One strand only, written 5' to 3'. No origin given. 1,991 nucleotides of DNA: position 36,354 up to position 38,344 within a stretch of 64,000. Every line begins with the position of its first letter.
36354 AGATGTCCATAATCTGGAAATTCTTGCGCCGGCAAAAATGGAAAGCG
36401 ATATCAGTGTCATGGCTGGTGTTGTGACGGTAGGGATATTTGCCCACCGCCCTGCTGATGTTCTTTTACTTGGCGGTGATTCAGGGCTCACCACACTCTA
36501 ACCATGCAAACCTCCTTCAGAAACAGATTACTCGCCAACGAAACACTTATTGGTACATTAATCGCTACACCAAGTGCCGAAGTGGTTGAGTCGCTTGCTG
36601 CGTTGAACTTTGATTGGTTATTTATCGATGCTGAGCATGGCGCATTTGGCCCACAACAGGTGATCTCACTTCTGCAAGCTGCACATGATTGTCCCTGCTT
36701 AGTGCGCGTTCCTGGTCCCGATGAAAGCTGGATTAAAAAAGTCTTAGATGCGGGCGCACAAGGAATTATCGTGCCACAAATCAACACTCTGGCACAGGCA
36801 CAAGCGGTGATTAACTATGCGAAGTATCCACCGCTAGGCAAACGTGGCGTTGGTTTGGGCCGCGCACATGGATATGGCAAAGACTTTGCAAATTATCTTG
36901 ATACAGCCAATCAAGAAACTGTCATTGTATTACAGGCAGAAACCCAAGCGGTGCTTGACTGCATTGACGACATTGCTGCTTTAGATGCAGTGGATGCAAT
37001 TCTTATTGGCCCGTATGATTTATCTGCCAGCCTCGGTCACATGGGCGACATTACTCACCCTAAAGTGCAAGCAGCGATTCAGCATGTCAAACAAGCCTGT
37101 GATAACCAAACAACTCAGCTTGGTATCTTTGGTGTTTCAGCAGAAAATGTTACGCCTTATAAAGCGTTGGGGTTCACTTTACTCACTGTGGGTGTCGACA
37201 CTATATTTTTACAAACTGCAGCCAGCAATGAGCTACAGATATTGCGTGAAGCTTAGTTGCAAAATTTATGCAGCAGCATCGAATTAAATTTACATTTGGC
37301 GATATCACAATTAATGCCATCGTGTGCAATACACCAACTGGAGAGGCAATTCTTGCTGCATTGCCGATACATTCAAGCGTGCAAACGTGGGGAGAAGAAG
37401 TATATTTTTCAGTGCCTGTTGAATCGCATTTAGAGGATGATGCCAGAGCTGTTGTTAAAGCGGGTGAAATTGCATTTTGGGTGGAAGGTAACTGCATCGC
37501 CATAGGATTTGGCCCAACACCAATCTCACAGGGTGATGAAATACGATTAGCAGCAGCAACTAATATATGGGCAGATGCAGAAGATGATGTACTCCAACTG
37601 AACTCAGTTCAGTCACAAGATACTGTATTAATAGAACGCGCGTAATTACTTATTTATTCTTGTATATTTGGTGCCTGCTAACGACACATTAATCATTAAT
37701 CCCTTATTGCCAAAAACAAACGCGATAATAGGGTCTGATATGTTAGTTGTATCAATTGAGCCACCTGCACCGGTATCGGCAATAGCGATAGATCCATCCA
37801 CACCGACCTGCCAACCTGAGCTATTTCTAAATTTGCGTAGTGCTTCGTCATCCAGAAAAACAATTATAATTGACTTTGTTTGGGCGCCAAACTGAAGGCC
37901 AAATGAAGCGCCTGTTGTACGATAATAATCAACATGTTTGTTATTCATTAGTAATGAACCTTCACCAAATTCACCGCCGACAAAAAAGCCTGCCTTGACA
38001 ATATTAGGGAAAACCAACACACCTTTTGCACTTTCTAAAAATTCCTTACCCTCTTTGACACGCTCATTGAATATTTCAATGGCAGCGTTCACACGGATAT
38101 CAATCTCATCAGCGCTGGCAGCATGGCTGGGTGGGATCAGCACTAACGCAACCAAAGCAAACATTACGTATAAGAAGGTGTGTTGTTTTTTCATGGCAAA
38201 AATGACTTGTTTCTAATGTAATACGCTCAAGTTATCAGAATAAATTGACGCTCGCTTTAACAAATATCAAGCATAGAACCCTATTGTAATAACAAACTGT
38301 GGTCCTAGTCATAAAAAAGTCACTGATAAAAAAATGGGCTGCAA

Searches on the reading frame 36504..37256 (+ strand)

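Call 3: search_protein_families(library=pfam, proteins=[window:36504-37256:+], max_evalue=0.01)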
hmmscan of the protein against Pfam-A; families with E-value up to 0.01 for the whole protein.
window:36504-37256:+ (250 aa): 1 family
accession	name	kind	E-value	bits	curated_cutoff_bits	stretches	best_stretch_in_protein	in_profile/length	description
PF03328.21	HpcH_HpaI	-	2.8e-34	118.8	25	1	23-234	9-216/221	HpcH/HpaI aldolase/citrate lyase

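Call 4: search_protein_families(library=ncbifam, proteins=[window:36504-37256:+], max_evalue=0.01)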
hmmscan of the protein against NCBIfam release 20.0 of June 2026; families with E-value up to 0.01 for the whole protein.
window:36504-37256:+ (250 aa): 4 families
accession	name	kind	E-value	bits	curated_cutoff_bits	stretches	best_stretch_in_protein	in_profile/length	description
TIGR02311.1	HpaI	equivalog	7.1e-55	186.1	368.8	1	4-242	2-243/249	4-hydroxy-2-oxoheptanedioate aldolase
NF007849.0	PRK10558.1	equivalog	2.3e-49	168.1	393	1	4-241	9-248/256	2-dehydro-3-deoxyglucarate aldolase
TIGR03239.1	GarL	equivalog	1.7e-47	162.1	406.75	1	4-241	2-241/249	2-dehydro-3-deoxyglucarate aldolase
NF007521.0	PRK10128.1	equivalog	1.7e-42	145.8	441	1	3-248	7-255/267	2-keto-3-deoxy-L-rhamnonate aldolase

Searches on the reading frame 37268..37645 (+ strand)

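Call 3: search_protein_families(library=pfam, proteins=[window:37268-37645:+], max_evalue=0.01)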
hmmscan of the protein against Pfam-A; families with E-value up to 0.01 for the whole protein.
window:37268-37645:+ (125 aa): 2 families
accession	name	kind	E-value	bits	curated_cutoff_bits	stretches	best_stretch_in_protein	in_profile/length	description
PF04126.18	Cyclophil_like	-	1.8e-32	112.1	27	1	4-123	1-120/120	Cyclophilin-like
PF18050.6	Cyclophil_like2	-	3e-06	27.7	22.7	1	9-94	2-90/115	Cyclophilin-like family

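Call 4: search_protein_families(library=ncbifam, proteins=[window:37268-37645:+], max_evalue=0.01)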
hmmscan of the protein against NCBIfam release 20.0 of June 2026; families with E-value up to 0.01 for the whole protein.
window:37268-37645:+ (125 aa): 0 families

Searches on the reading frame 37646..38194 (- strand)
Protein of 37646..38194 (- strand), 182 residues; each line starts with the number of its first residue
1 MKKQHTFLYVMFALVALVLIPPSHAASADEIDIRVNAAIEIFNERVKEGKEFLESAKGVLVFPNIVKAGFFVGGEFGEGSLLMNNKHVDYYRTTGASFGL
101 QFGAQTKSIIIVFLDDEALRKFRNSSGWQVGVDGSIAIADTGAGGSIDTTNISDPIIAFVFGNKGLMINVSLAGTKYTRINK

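Call 3: search_protein_families(library=pfam, proteins=[window:37646-38194:-], max_evalue=0.01)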
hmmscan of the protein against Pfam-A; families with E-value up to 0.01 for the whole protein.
window:37646-38194:- (182 aa): 2 families
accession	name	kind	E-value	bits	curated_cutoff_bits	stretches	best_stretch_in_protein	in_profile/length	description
PF04366.17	Ysc84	-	2e-12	47.4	25.1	1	94-178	1-86/127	Las17-binding protein actin regulator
PF06577.17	EipA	-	0.0038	17.5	30.8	1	68-178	48-152/160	Envelope integrity protein A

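Call 4: search_protein_families(library=ncbifam, proteins=[window:37646-38194:-], max_evalue=0.01)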
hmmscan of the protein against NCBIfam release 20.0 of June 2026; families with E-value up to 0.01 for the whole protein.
window:37646-38194:- (182 aa): 1 family
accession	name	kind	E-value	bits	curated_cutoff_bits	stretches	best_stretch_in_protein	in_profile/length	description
NF049970.1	lipo_BPSL1445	equivalog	1.3e-59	201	200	1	23-181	35-193/194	BPSL1445 family SYLF domain-containing lipoprotein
